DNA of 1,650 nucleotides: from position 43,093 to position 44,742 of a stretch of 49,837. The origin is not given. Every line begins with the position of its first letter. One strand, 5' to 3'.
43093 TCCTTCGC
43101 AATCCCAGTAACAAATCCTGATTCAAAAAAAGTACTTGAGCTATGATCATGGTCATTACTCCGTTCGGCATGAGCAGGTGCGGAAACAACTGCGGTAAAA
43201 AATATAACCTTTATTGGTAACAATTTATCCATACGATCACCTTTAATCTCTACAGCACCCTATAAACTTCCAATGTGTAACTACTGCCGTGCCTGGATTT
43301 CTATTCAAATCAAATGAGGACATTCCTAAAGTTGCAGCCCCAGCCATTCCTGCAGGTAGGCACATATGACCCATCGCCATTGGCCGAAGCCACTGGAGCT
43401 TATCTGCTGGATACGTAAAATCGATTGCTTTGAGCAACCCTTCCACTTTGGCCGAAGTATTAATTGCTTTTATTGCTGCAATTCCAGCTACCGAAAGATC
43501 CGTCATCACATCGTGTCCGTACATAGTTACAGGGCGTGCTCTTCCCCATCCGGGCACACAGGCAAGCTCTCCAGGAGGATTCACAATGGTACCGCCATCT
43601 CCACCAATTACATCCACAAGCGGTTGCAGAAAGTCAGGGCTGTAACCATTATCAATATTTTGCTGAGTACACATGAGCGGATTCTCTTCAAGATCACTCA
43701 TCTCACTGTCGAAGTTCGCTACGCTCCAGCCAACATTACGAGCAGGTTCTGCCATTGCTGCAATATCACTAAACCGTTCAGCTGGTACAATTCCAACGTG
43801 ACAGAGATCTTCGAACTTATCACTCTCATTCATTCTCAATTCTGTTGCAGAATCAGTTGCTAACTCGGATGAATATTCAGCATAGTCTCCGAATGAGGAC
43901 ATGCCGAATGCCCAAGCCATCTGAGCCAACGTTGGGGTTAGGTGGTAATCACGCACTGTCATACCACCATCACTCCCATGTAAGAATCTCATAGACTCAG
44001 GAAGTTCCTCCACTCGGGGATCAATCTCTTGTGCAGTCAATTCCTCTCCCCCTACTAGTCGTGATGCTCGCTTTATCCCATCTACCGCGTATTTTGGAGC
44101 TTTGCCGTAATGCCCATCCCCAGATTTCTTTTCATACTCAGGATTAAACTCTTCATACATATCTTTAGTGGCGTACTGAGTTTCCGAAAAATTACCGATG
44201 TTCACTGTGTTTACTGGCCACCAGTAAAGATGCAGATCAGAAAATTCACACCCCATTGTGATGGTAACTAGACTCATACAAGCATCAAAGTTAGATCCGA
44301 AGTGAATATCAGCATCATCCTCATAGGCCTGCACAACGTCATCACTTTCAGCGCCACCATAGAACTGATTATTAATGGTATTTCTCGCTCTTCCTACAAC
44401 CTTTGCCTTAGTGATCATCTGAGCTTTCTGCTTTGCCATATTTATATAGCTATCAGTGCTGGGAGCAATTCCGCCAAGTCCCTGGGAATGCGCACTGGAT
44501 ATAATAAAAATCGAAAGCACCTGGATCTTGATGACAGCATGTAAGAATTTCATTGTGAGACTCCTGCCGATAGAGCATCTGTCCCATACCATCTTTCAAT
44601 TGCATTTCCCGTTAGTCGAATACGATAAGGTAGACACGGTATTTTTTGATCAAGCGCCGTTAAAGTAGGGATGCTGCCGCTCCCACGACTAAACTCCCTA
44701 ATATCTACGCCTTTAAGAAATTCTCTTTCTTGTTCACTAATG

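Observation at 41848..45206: Orphan TraW-TraU-TrbC-like string of four secreted proteins with no T4SS machinery nearby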

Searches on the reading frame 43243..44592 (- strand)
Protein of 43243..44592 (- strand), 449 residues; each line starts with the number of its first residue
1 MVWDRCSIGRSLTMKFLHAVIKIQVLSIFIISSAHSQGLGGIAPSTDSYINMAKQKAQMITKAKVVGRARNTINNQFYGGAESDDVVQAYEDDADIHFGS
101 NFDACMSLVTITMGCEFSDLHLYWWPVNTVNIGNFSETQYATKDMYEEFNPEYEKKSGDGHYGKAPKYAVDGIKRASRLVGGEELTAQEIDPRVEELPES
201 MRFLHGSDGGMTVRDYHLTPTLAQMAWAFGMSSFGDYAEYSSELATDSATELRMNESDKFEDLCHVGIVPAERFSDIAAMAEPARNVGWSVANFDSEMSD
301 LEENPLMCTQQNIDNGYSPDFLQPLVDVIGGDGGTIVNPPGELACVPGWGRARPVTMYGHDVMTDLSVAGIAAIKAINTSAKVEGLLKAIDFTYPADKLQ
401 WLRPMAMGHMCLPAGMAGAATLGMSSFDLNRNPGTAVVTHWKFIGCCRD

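Call 3: search_protein_families(library=pfam, proteins=[window:43243-44592:-], max_evalue=1)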
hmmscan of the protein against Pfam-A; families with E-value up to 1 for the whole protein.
window:43243-44592:- (449 aa): 0 families

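Call 4: search_protein_families(library=ncbifam, proteins=[window:43243-44592:-], max_evalue=1)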
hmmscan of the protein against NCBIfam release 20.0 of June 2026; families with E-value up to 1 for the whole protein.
window:43243-44592:- (449 aa): 1 family
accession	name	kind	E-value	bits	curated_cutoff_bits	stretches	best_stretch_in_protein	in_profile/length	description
NF009448.0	PRK12806.1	equivalog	0.091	11.5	531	1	29-97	159-226/475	flagellin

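Call 9: find_homologous_proteins(query=window:43243-44592:-, max_evalue=0.001)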
Query window:43243-44592:- (449 aa): 2 proteins with E <= 0.001 among 4300 candidates.
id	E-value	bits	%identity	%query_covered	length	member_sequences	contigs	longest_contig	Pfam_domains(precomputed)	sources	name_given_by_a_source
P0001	0.0e+0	1015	100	97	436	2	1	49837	-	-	-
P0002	9.0e-113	396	46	91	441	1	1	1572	-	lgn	-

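Call 18: find_encoding_contigs(protein=P0002, flank=10000)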
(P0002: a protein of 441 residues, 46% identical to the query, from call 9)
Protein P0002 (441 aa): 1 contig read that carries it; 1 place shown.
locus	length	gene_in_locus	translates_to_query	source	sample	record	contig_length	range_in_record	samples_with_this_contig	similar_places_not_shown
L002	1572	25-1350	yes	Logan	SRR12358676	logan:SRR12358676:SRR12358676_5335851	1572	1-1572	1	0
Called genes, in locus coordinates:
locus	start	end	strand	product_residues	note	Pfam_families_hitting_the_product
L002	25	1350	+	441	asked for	-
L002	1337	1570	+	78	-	?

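Call 29: search_protein_representatives(alignment_id=A1)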
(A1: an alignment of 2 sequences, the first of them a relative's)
Query: 2 sequences, 459 profile positions. Proteins with E-value up to 0.001 (for the whole library): 8; up to 1e-10: 5; up to 1e-30: 5. The best 8 are listed.
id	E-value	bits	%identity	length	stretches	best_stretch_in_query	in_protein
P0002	4.5e-269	909.4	-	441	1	1-459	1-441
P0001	4.3e-262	886.3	-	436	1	1-456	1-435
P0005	7.5e-63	229.5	-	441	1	33-456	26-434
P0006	2.7e-58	214.5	-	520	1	28-455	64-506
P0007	4.5e-43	164.3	-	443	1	12-456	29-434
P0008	4.9e-08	48.8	-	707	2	15-246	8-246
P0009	5.2e-08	48.7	-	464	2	302-456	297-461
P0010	3.0e-04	36.3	-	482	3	9-221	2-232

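Call 33: search_protein_families(library=pfam, alignment_id=A2, max_evalue=10)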
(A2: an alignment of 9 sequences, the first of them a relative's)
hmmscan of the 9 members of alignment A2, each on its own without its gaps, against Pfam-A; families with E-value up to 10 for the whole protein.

A. member 1, P0001 (436 aa): 0 families

B. families by the number of members that match (of 9 scanned): 4 families
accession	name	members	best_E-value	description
PF04805.17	Pox_E10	1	0.076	E10-like protein conserved region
PF13949.11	ALIX_LYPXL_bnd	1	0.1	ALIX V-shaped domain binding to HIV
PF20385.3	DUF6680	1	0.12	Family of unknown function (DUF6680)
PF20640.2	Rrn6_HB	1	0.19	Rrn6, helical bundle domain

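Call 34: search_protein_families(library=ncbifam, alignment_id=A2, max_evalue=10)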
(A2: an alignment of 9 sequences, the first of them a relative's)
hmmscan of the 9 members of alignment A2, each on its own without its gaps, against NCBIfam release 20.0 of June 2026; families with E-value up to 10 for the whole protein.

A. member 1, P0001 (436 aa): 1 family
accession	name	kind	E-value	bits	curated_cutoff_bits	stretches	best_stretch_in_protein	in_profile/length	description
NF009448.0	PRK12806.1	equivalog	0.1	11.3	531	1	16-84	159-226/475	flagellin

B. families by the number of members that match (of 9 scanned): 2 families
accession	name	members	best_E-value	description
NF009448.0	PRK12806.1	1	0.1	flagellin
NF009105.0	PRK12450.1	1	0.14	foldase protein PrsA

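Call 40: find_related_loci(query=A4, collection=genome_contigs, flank=10000)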
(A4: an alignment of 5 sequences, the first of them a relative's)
Query A4 (436 aa) in genome_contigs; peptide patterns used: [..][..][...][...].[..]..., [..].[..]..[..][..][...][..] (x = any residue, [..] = any of these).
68 stretches matched a pattern; 1 encode a relative of the query (tblastn E <= 1e-3); 1 distinct loci.
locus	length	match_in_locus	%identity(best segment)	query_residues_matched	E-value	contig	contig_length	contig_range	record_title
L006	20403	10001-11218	32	63-433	2e-55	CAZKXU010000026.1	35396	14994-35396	MAG TPA_asm: uncultured Bdellovibrionales bacterium isolate SRP150892_co2_139 genome assembly, contig: NODE_1462_length_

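Call 43: find_encoding_contigs(protein=P0005, flank=10000, max_places=3)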
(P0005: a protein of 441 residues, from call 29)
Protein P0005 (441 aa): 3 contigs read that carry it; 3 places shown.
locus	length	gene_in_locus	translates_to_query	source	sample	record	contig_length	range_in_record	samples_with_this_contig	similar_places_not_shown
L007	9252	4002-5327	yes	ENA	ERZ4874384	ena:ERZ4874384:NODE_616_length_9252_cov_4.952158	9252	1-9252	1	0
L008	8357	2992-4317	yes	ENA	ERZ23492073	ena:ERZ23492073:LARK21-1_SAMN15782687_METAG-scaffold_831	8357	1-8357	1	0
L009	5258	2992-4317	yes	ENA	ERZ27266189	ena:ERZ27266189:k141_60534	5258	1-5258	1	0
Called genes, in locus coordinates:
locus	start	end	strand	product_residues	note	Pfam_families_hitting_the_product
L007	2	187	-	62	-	?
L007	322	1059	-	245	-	-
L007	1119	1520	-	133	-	-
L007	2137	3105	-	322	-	-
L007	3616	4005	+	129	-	-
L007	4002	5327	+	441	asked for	-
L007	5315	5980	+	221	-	-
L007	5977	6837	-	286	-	PF02219:MTHFR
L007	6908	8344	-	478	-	PF08668:HDOD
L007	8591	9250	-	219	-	?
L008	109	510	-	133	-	-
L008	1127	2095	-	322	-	-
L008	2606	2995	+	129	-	-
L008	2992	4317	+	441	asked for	-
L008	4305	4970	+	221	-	-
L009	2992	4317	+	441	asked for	-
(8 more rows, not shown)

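Call 44: find_encoding_contigs(protein=P0007, flank=10000, max_places=2)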
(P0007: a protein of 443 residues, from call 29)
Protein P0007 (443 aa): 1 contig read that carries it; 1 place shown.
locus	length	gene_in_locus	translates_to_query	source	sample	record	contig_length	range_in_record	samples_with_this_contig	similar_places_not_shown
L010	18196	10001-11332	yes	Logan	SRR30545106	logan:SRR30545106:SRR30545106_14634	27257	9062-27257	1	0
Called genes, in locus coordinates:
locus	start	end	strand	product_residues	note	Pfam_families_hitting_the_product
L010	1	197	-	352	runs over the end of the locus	-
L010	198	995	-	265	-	PF20539:DUF6754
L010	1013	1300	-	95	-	-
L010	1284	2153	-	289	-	-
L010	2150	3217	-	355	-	-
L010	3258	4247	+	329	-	PF13145:Rotamase_2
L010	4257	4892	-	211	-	PF13649:Methyltransf_25 (weak)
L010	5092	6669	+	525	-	PF00342:PGI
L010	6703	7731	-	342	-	PF10023:Aminopep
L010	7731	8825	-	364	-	PF26550:Tricorn_2nd, PF00930:DPPIV_N (faint), PF25174:Beta-prop_THOC3 (weak), PF26549:Tricorn_N, PF07676:PD40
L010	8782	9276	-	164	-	PF04608:PgpA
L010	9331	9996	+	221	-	-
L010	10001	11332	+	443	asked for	-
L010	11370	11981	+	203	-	-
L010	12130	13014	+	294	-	PF01263:Aldose_epim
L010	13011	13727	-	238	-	PF00702:Hydrolase, PF12710:HAD (weak), PF13419:HAD_2, PF13242:Hydrolase_like (weak)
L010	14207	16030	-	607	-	PF13522:GATase_6, PF13537:GATase_7, PF00733:Asn_synthase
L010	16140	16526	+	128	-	-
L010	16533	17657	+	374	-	PF00155:Aminotran_1_2 (weak), PF01041:DegT_DnrJ_EryC1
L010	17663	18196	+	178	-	?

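Call 45: find_encoding_contigs(protein=P0008, flank=10000, max_places=2)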
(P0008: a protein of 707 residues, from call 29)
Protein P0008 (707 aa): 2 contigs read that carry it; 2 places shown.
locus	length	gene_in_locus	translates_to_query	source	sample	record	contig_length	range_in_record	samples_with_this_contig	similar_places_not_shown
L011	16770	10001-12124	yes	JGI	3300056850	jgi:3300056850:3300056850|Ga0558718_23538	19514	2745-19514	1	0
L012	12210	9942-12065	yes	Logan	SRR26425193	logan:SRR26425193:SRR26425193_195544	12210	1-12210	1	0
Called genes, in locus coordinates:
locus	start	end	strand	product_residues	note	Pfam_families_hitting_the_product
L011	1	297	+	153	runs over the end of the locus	PF02561:FliS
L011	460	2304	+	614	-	PF20157:Maf_flag10_N, PF13524:Glyco_trans_1_2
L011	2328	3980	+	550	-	PF01075:Glyco_transf_9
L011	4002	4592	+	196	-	-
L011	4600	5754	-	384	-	PF13173:AAA_14, PF13635:DUF4143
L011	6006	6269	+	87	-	PF02604:PhdYeFM_antitox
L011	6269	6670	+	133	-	PF01850:PIN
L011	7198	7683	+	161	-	-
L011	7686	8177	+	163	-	-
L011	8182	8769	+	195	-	-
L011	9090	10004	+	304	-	-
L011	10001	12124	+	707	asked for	-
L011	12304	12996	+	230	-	-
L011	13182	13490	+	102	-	-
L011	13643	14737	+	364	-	-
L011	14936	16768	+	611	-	?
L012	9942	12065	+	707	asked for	-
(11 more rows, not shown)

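Call 46: find_encoding_contigs(protein=P0009, flank=10000, max_places=2)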
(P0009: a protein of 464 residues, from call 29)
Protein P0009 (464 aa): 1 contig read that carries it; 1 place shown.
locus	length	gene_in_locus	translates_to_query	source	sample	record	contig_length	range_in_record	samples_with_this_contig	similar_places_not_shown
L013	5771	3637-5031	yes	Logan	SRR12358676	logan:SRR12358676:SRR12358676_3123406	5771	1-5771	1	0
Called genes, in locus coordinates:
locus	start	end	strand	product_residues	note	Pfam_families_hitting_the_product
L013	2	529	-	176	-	?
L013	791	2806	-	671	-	-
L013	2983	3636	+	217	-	-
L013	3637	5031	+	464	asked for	-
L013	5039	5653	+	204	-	-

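Call 47: find_encoding_contigs(protein=P0010, flank=10000, max_places=2)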
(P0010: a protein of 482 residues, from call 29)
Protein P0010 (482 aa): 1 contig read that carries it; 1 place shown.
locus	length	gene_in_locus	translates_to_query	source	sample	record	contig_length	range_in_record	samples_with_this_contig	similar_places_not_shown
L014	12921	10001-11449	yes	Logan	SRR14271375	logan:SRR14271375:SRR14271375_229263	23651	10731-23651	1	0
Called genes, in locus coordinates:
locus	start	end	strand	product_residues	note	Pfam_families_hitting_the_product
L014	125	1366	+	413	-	PF02073:Peptidase_M29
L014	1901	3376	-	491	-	PF13583:Reprolysin_4, PF01421:Reprolysin, PF13688:Reprolysin_5, PF13574:Reprolysin_2, PF13582:Reprolysin_3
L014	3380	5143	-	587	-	PF07244:POTRA (weak)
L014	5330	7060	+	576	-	PF02771:Acyl-CoA_dh_N, PF02770:Acyl-CoA_dh_M, PF00441:Acyl-CoA_dh_1, PF08028:Acyl-CoA_dh_2, PF21263:Acyl-CoA-dh_C (faint), PF21343:ACAD9-ACADV_C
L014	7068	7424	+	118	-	PF04304:DUF454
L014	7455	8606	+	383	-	PF00155:Aminotran_1_2, PF01053:Cys_Met_Meta_PP, PF01041:DegT_DnrJ_EryC1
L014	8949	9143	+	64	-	-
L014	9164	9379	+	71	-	-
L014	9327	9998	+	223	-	-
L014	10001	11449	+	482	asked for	-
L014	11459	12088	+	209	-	-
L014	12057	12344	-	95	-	-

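Call 50: predict_structure(alignment_id=A3)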
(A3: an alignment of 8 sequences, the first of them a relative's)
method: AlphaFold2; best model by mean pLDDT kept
length: 436 residues; sequences in the alignment: 8
mean_pLDDT: 50.5   pTM: 0.56
mean pLDDT of the five models: 50.5, 40.0, 38.3, 37.1, 36.0
residues with pLDDT >= 90: 0; 70-90: 105; 50-70: 86; < 50: 245
segments of 3 or more residues with pLDDT < 50: 14-67, 137-200, 220-226, 263-354, 372-376, 402-420
pLDDT, mean of each block of 10 residues (from residue 1): 62 45 28 33 34 32 47 80 75 78 81 80 56 50 39 40 39 26 30 32 75 71 56 86 82 72 40 34 36 32 32 30 24 27 31 53 60 50 72 57 39 37 75 77
secondary structure, 60 per line:
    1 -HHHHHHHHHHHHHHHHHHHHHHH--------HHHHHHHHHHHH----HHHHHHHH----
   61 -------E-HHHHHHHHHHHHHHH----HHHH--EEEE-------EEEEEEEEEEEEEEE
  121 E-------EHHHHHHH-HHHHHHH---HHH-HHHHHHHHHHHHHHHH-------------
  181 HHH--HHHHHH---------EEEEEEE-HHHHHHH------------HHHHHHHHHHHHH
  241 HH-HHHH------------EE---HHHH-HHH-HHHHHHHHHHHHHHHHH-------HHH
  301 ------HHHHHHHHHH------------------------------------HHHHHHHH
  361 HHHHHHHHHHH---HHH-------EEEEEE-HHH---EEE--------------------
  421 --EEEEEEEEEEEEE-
elements in order: H2-24 H33-44 H49-56 H70-84 H89-92 E95-98 E106-121 H130-136 H138-144 H152-167 H186-191 E201-207 H209-215 H228-242 H244-247 H265-268 H274-290 H307-316 H353-371 E385-390 E398-400 E423-435

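Call 57: search_solved_structures(query=A3, max_evalue=10)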
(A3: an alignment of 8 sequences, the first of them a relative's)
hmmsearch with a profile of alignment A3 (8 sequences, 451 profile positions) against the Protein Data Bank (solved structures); distinct sequences matched with E-value up to 10: 0.

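Call 60: fold_search(model_id=the predicted structure, library=pdb)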
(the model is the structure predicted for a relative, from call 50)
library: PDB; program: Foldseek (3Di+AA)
matches with E <= 10: 38; with E <= 0.001: 0
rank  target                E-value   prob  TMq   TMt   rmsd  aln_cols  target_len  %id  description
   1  9izx_A                4.0e+00  0.02  0.07  0.06  16.9       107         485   11  Cryo-EM structure of ALDH6A1-G446R (released 2024-11-27)
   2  8do4_B                4.0e+00  0.01  0.11  0.11  18.2       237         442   10  Prefusion-stabilized Nipah virus fusion protein, dimer of trimers (released 2023-07-19)
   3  8xxq_A                4.7e+00  0.03  0.06  0.05  18.5       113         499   12  Structural of methylmalonate semialdehyde dehydrogenase ALDH6A1 (released 2024-08-07)
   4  6gb2_Bu               4.7e+00  0.02  0.06  0.14  20.2       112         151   10  Unique features of mammalian mitochondrial translation initiation revealed by cryo-EM. This file contains the 39S rib (released 2018-08-08)
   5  9izx_C                5.3e+00  0.02  0.06  0.06  18.9       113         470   12  Cryo-EM structure of ALDH6A1-G446R (released 2024-11-27)
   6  4e4g_G                5.3e+00  0.02  0.06  0.06  16.9        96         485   14  Crystal structure of putative Methylmalonate-semialdehyde dehydrogenase from Sinorhizobium meliloti 1021 (released 2012-03-28)
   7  3t91_A                5.9e+00  0.02  0.05  0.09  14.8        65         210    8  Structure of the Phosphatase Domain of the Cell Fate Determinant SpoIIE from Bacillus subtilis (released 2011-12-07)
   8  2oh3                  6.3e+00  0.01  0.07  0.16  22.5       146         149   14  Crystal structure of COG1633: Uncharacterized conserved protein (ZP_00055496.1) from Magnetospirillum magnetotacticum MS (released 2007-01-23)
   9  9a4p_B                6.6e+00  0.02  0.06  0.17  14.6        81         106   14  Integrative model of YJCM-YJCN by crosslinking MS and deep learning (released 2024-09-18)
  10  1amp                  6.6e+00  0.02  0.07  0.10  16.2        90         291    8  CRYSTAL STRUCTURE OF AEROMONAS PROTEOLYTICA AMINOPEPTIDASE: A PROTOTYPICAL MEMBER OF THE CO-CATALYTIC ZINC ENZYME FAMILY (released 1994-08-31)
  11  5ze8                  6.6e+00  0.02  0.06  0.07  13.3        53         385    8  Crystal structure of a penta-heme cytochrome c552 from Thermochromatium tepidum (released 2018-04-25)
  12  3b3t                  7.0e+00  0.02  0.07  0.10  16.6        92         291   15  Crystal structure of the D118N mutant of the aminopeptidase from Vibrio proteolyticus (released 2007-11-27)
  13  8ckp_D                7.4e+00  0.03  0.05  0.07  12.3        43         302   19  X-ray structure of the crystallization-prone form of subfamily III haloalkane dehalogenase DhmeA from Haloferax medite (released 2023-08-30)
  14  4few_A                7.4e+00  0.02  0.05  0.07  13.8        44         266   16  Crystal structure of the aminoglycoside phosphotransferase APH(3')-Ia, with substrate kanamycin and small molecule inh (released 2012-06-20)
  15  4dng_A                7.4e+00  0.02  0.07  0.07  17.6       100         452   14  Crystal structure of putative aldehyde dehydrogenase from Bacillus subtilis subsp. subtilis str. 168 (released 2012-02-22)
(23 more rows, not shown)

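Call 82: search_protein_families(library=pfam, proteins=[L006:8992-9711:+, L010:9331-9993:+, L011:9090-10001:+, L013:2983-3633:+, L014:9327-9995:+, L006:11229-11939:+, L007:5315-5977:+, L010:11370-11978:+, L013:5039-5650:+, L014:11459-12085:+], max_evalue=10)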
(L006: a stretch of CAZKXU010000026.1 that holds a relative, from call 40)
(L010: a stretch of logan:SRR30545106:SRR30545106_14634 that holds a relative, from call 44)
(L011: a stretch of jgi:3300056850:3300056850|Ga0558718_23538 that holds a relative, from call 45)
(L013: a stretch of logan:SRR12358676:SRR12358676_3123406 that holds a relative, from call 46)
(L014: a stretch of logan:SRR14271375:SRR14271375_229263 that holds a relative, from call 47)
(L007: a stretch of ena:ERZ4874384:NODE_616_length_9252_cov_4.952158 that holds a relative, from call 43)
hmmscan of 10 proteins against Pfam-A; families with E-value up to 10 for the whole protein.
L006:8992-9711:+ (240 aa): 1 family
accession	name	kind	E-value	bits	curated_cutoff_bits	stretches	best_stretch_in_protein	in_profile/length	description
PF21711.3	DCTN5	-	0.092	12.8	40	1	136-192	19-77/182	Dynactin subunit 5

L010:9331-9993:+ (221 aa): 1 family
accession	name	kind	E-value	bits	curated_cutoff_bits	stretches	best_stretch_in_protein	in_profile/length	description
PF12229.13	PG_binding_4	-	0.048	14.3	22.1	1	27-56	60-89/117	Putative peptidoglycan binding domain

L011:9090-10001:+ (304 aa): 0 families

L013:2983-3633:+ (217 aa): 1 family
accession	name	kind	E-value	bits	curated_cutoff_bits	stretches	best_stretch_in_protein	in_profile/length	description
PF00589.27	Phage_integrase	-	0.017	15.3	27.1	1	86-151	39-101/172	Phage integrase family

L014:9327-9995:+ (223 aa): 0 families

L006:11229-11939:+ (237 aa): 0 families

L007:5315-5977:+ (221 aa): 1 family
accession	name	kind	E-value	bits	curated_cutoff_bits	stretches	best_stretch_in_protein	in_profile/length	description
PF01187.23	MIF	-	0.17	12.7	22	1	49-81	29-61/114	Macrophage migration inhibitory factor (MIF)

L010:11370-11978:+ (203 aa): 0 families

L013:5039-5650:+ (204 aa): 1 family
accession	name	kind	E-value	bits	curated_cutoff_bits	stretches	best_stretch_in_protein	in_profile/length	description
PF17775.7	YchJ_M-like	-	0.8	11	22.7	1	46-110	24-86/99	YchJ, middle NTF2-like domain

L014:11459-12085:+ (209 aa): 0 families

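Call 101: search_dna_similar(query=P0009, collection=plasmids, mode=protein, max_evalue=10, max_rows=15)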
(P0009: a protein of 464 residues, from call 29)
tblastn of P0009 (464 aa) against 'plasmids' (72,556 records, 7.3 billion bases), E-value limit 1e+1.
No match.

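Call 102: search_protein_families(library=padloc, proteins=[window:43243-44553:-], max_evalue=0.1)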
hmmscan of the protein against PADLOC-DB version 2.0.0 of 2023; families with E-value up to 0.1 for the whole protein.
window:43243-44553:- (436 aa): 0 families

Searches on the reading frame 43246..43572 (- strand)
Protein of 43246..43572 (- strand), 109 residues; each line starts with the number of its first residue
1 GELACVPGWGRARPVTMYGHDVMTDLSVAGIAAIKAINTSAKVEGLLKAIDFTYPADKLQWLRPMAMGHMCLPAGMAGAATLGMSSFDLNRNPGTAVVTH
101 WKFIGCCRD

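Call 62: search_protein_families(library=pfam, proteins=[window:43246-43572:-], max_evalue=10)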
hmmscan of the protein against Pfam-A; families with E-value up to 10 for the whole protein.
seq(109 aa): 0 families
